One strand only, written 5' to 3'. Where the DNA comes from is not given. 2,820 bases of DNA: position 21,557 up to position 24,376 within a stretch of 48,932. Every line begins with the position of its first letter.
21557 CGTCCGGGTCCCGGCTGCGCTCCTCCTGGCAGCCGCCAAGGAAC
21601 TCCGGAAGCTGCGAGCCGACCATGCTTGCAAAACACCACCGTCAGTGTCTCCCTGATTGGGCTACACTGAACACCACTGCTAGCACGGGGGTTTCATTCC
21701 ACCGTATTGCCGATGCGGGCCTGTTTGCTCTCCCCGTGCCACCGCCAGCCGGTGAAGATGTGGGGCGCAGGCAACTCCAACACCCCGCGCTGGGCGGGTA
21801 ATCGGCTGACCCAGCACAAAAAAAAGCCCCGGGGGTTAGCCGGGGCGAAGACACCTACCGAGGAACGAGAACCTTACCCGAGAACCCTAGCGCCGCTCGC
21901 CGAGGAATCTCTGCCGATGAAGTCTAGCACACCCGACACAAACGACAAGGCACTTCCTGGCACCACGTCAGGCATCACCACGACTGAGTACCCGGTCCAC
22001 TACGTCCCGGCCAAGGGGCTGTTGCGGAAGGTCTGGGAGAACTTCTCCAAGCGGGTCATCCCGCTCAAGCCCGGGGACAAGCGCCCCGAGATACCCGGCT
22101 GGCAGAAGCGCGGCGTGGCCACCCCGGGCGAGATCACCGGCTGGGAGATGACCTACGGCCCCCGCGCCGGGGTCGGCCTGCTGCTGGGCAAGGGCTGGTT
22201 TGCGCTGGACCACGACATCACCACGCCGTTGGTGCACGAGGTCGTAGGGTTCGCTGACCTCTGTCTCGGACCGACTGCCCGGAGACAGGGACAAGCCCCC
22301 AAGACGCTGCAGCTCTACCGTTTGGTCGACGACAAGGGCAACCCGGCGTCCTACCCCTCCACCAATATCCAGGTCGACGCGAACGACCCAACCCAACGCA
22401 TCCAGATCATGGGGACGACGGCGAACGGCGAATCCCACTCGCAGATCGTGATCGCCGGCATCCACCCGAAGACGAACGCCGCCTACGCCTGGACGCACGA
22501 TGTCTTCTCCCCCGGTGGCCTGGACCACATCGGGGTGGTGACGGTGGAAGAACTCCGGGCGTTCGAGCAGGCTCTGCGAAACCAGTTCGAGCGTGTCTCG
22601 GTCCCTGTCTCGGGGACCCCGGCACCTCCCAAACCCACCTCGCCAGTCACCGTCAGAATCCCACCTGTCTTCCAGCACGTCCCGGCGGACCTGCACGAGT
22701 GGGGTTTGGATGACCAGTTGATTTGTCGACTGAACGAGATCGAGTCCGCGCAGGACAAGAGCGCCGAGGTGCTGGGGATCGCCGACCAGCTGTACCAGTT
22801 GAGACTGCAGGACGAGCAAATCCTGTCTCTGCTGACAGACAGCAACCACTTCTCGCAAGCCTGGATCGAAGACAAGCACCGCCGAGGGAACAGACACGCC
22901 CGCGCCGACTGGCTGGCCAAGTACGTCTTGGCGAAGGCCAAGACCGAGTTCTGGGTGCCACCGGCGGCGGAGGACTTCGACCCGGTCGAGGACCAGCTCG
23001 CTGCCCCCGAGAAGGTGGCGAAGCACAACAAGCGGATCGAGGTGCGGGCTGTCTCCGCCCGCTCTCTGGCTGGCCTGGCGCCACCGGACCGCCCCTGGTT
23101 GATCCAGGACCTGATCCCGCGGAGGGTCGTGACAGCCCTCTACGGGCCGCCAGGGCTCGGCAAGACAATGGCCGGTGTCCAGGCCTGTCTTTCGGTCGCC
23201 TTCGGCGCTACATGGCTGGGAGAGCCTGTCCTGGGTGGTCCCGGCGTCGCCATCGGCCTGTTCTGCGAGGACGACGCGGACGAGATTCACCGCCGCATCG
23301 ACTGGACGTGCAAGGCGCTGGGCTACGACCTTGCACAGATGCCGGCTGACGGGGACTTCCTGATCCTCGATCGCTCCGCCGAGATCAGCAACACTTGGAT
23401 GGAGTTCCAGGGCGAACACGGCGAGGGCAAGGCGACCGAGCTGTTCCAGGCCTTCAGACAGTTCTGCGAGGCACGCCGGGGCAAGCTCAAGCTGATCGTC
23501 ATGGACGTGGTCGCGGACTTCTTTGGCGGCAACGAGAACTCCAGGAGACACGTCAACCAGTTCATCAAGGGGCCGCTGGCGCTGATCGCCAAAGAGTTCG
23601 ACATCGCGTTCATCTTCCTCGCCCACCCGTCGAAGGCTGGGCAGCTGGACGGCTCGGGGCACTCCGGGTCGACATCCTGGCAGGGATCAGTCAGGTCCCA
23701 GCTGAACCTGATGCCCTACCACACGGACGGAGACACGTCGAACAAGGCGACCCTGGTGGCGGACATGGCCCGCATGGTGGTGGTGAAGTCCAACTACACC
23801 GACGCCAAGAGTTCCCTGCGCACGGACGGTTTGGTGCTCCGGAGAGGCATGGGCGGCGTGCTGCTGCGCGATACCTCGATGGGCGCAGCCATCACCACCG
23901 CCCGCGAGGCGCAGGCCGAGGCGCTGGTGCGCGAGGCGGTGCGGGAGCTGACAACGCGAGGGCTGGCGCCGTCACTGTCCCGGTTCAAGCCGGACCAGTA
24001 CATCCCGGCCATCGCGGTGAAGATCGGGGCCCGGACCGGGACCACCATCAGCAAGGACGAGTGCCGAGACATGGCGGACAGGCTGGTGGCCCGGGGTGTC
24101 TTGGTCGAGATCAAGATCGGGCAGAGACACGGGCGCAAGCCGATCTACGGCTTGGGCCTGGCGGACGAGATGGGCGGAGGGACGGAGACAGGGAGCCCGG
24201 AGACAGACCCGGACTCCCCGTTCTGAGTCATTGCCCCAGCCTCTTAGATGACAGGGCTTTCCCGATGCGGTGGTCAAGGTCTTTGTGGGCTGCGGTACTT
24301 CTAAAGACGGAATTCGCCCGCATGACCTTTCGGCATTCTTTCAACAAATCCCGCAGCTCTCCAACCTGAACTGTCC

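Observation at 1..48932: Hexamer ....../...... is roughly 7-fold over-represented genome-wide, against codon preference and in a patchy pattern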

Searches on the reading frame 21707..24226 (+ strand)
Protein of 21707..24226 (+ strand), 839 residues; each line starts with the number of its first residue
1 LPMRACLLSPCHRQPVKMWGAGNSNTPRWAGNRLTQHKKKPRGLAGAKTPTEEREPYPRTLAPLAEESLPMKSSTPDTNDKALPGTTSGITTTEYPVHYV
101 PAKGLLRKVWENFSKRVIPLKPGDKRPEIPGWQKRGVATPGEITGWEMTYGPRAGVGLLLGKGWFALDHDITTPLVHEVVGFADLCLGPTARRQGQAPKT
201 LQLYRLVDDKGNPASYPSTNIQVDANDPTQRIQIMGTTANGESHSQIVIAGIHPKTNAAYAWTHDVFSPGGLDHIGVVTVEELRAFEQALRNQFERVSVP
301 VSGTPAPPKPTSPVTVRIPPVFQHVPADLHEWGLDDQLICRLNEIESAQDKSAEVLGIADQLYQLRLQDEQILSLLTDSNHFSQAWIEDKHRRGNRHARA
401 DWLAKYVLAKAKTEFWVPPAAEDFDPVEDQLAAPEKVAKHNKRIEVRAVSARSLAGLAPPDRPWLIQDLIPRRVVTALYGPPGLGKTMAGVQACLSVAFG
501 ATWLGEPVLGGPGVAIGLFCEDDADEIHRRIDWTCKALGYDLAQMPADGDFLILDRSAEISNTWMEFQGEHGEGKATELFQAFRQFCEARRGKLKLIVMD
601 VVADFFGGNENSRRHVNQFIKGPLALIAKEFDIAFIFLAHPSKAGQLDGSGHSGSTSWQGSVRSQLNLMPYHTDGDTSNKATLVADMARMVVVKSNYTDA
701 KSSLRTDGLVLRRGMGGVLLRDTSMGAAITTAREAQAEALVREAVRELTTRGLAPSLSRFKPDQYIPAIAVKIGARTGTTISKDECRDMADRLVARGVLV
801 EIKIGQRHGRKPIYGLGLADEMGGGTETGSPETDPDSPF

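Call 10: search_protein_families(library=phrogs, proteins=[window:21707-24226:+], max_evalue=0.001)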
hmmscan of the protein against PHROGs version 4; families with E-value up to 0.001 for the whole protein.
window:21707-24226:+ (839 aa): 8 families
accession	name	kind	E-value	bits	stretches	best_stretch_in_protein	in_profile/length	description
phrog_906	-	DNA, RNA and nucleotide metabolism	1.1e-23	85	1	418-801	480-840/872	DNA polymerase/primase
phrog_1156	-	DNA, RNA and nucleotide metabolism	1.2e-14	54.8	1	107-288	18-196/855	DNA primase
phrog_3123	-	unknown function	1.1e-13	51.6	1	422-677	303-545/583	-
phrog_25693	-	unknown function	1.2e-11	44.9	1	443-644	20-212/405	-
phrog_2850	-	unknown function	2.7e-11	44.1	1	462-661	147-324/465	-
phrog_239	-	DNA, RNA and nucleotide metabolism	8.9e-11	42.4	1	459-653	345-538/801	DNA primase/helicase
phrog_29234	-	unknown function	2.3e-10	40.1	1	120-286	33-194/887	-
phrog_2597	-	DNA, RNA and nucleotide metabolism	5.7e-05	22.8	1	463-680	357-556/747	DNA primase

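Call 26: search_protein_families(library=pfam, proteins=[window:21707-24226:+], max_evalue=0.01)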
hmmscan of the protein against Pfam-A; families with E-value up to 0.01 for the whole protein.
window:21707-24226:+ (839 aa): 3 families
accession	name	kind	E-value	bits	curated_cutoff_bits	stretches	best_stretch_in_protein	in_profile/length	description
PF13481.12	AAA_25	-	3.1e-28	99.2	27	1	442-646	3-195/195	AAA domain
PF09250.16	Prim-Pol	-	8.2e-09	36.5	22.8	1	116-265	10-148/158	Bifunctional DNA primase/polymerase, N-terminal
PF06745.19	ATPase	-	4.8e-05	23.3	26.6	1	467-616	13-144/231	KaiC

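Call 27: find_homologous_proteins(query=window:21707-24226:+)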
Query window:21707-24226:+ (839 aa): 3 proteins with E <= 0.001 among 8000 candidates.
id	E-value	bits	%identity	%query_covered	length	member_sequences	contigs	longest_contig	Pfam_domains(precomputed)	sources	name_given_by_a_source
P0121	0.0e+0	1905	100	98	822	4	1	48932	PF09250.17,PF13481.13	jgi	jgi:hypothetical protein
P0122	1.9e-278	944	58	92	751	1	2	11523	PF06745.20,PF09250.17,PF13481.13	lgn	-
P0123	3.2e-6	44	43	7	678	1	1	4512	PF09250.17,PF13481.13,PF08708.17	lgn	-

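Call 49: search_protein_representatives(protein=window:21707-24226:+)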
Query: 839 residues. Proteins with E-value up to 0.001 (for the whole library): 8832; up to 1e-10: 3890; up to 1e-30: 343. The best 150 are listed.
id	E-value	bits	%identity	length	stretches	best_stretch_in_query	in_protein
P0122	6.0e-279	944.4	61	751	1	72-839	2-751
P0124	3.3e-49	184.4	32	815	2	413-822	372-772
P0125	3.2e-46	174.5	34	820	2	438-815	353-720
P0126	5.0e-46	173.9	33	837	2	452-813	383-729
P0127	3.9e-45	171.0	35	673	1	323-800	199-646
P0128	1.1e-42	162.8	37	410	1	420-814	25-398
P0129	1.9e-41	158.7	33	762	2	459-819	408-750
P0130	3.4e-41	157.9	34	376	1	456-816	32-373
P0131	3.8e-41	157.7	37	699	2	445-689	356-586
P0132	9.2e-41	156.5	35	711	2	448-813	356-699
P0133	1.1e-40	156.2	36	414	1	449-805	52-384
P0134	1.2e-40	156.0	32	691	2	419-678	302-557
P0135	1.8e-40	155.5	35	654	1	380-799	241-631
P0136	3.2e-40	154.7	35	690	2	415-670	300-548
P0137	6.8e-40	153.6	34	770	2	419-810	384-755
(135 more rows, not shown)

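Call 50: find_encoding_contigs(protein=P0122, flank=10000, max_places=6)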
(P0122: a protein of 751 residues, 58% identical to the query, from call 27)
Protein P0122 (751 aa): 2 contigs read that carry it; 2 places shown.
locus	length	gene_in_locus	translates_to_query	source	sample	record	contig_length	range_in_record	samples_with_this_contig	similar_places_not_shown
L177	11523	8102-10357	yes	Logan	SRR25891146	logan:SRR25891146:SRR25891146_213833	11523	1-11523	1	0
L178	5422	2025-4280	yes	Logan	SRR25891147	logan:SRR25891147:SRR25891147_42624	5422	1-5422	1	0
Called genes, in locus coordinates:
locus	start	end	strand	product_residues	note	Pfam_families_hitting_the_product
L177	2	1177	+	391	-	?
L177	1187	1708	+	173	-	-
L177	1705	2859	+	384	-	PF10926:DUF2800, PF12705:PDDEXK_1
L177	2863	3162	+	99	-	PF11753:DUF3310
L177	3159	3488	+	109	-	-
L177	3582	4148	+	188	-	PF10991:Enc34_ssDNA-bd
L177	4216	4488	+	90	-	-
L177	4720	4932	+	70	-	-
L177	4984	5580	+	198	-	-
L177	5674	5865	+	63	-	-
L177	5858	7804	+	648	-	PF00476:DNA_pol_A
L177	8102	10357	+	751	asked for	PF09250:Prim-Pol, PF13481:AAA_25, PF06745:ATPase (weak)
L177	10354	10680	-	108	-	-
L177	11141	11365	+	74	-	-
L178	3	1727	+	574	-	?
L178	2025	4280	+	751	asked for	PF09250:Prim-Pol, PF13481:AAA_25, PF06745:ATPase (weak)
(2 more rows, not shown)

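Call 53: find_related_loci(query=A4, collection=viral_contigs, flank=10000)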
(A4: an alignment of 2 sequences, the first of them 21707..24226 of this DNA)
Query A4 (839 aa) in viral_contigs; peptide patterns used: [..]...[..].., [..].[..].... (x = any residue, [..] = any of these).
63 stretches matched a pattern, but none encodes a relative of the query by tblastn (E <= 1e-3).

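Call 73: search_solved_structures(query=window:21917-24226:+, max_evalue=1, show_alignments=0)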
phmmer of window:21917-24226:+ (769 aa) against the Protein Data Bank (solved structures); distinct sequences matched with E-value up to 1: 3.
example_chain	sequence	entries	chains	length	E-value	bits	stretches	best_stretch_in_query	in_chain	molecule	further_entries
1g8y_A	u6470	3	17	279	1.8e-06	29.9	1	386-592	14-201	REGULATORY PROTEIN REPA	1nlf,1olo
4d80_A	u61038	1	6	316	0.3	12.6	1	346-421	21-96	AAA ATPASE, CENTRAL DOMAIN PROTEIN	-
4d82_A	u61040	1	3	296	0.54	11.7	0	347-421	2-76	AAA ATPase, central domain protein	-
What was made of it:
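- On Primase recognition-site set: A Prim-Pol (AEP) domain plus an AAA_25 helicase domain at 21917-24226 (calls 10, 26, 73).
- Closest known: Template recognition words of AEP prim-pols. Same: The window encodes an AEP Prim-Pol domain fused to a helicase domain that resembles the RSF1010 RepA helicase (calls 26, 73).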

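Call 84: find_related_loci(query=A4, collection=metagenome_contigs, flank=10000)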
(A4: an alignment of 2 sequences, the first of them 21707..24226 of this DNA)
Query A4 (839 aa) in metagenome_contigs; peptide patterns used: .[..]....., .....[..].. (x = any residue, [..] = any of these).
210 stretches matched a pattern, but none encodes a relative of the query by tblastn (E <= 1e-3).
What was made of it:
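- Tried and rejected: Scans of viral and metagenome contigs with the two-sequence primase alignment found nothing (calls 53, 84).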

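Call 89: predict_structure(alignment_id=A4)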
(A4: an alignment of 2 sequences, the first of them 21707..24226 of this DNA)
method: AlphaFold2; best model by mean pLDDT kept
length: 839 residues; sequences in the alignment: 2
mean_pLDDT: 35.2   pTM: 0.26
mean pLDDT of the five models: 35.2, 32.4, 32.0, 30.8, 27.9
residues with pLDDT >= 90: 0; 70-90: 34; 50-70: 101; < 50: 704
segments of 3 or more residues with pLDDT < 50: 1-334, 337-339, 345-367, 385-531, 537-540, 544-551, 553-577, 601-623, 638-730, 757-760, 804-813, 820-839
pLDDT, mean of each block of 10 residues (from residue 1): 25 24 26 28 29 29 26 22 23 20 25 26 25 28 34 25 21 21 22 22 30 28 29 27 32 32 35 32 41 27 25 21 27 44 44 44 46 56 49 38 44 34 23 24 22 27 26 23 26 30 24 36 43 48 47 40 40 48 61 55 38 45 48 50 27 26 27 21 22 23 20 22 31 72 70 49 66 80 79 60 45 52 30 25
secondary structure, 60 per line:
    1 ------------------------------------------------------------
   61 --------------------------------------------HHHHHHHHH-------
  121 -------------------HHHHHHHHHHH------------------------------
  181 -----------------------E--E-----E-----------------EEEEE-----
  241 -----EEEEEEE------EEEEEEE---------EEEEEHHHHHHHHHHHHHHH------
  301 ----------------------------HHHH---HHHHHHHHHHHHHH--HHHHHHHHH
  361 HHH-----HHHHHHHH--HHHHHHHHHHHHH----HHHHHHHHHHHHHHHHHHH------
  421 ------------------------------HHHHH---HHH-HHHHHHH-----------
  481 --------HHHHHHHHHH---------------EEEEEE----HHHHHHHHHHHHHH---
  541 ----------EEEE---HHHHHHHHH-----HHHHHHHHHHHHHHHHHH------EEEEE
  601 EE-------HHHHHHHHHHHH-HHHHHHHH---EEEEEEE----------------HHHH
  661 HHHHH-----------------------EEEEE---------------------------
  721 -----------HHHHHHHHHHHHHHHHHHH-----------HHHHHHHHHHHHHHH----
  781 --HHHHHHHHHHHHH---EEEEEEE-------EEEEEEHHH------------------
elements in order (helices of 4 or more, strands of 3 or more residues): H105-113 H140-150 E231-235 E246-252 E259-265 E275-279 H280-294 H329-332 H336-349 H352-363 H369-376 H379-391 H396-414 H451-455 H463-469 H489-498 E514-519 H524-537 E551-554 H558-566 H572-589 E596-602 H610-621 H623-630 E634-640 H657-665 E689-693 H732-750 H762-776 H783-795 E799-805 E813-818
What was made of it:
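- Closest known: Phage P4 alpha protein. Same: One polypeptide combines a primase, a helicase and a C-terminal helix-helix-helix-strand-strand segment (call 89).
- The structure model of the primase-helicase is poor (mean pLDDT 35, call 89).
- Tried and rejected: The AlphaFold model of the primase-helicase from a 2-sequence alignment was too poor for a fold search (mean pLDDT 35, call 89).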

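Call 97: search_protein_families(library=ncbifam, proteins=[window:21917-24226:+], max_evalue=0.01)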
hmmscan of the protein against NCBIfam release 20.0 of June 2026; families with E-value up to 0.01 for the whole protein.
window:21917-24226:+ (769 aa): 1 family
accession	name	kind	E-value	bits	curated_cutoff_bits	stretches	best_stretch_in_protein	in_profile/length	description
TIGR02237.1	recomb_radB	equivalog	0.0061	16.5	172.4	0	401-425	10-34/210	DNA repair and recombination protein RadB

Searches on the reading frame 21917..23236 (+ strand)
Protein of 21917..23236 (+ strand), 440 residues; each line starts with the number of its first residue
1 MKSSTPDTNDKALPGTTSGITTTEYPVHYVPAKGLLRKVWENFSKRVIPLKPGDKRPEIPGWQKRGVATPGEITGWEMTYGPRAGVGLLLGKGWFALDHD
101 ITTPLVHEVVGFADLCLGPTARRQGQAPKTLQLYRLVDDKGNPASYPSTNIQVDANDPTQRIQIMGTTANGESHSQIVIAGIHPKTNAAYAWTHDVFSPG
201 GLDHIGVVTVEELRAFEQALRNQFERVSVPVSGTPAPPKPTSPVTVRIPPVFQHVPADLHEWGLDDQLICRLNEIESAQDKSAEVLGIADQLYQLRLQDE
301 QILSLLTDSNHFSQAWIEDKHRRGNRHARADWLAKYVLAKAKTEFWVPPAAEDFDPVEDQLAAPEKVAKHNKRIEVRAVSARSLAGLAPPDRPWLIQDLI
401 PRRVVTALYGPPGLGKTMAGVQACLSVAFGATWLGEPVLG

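Call 74: find_homologous_proteins(query=window:21917-23236:+, max_evalue=0.001)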
Query window:21917-23236:+ (440 aa): 1 proteins with E <= 0.001 among 8000 candidates.
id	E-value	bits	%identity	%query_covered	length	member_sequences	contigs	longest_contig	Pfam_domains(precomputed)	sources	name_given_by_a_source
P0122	1.5e-137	478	54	100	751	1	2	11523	PF06745.20,PF09250.17,PF13481.13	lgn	-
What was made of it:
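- Tried and rejected: Word-based searches with the primase-helicase and with its N-terminal 440 aa returned only one relative (calls 27, 74).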
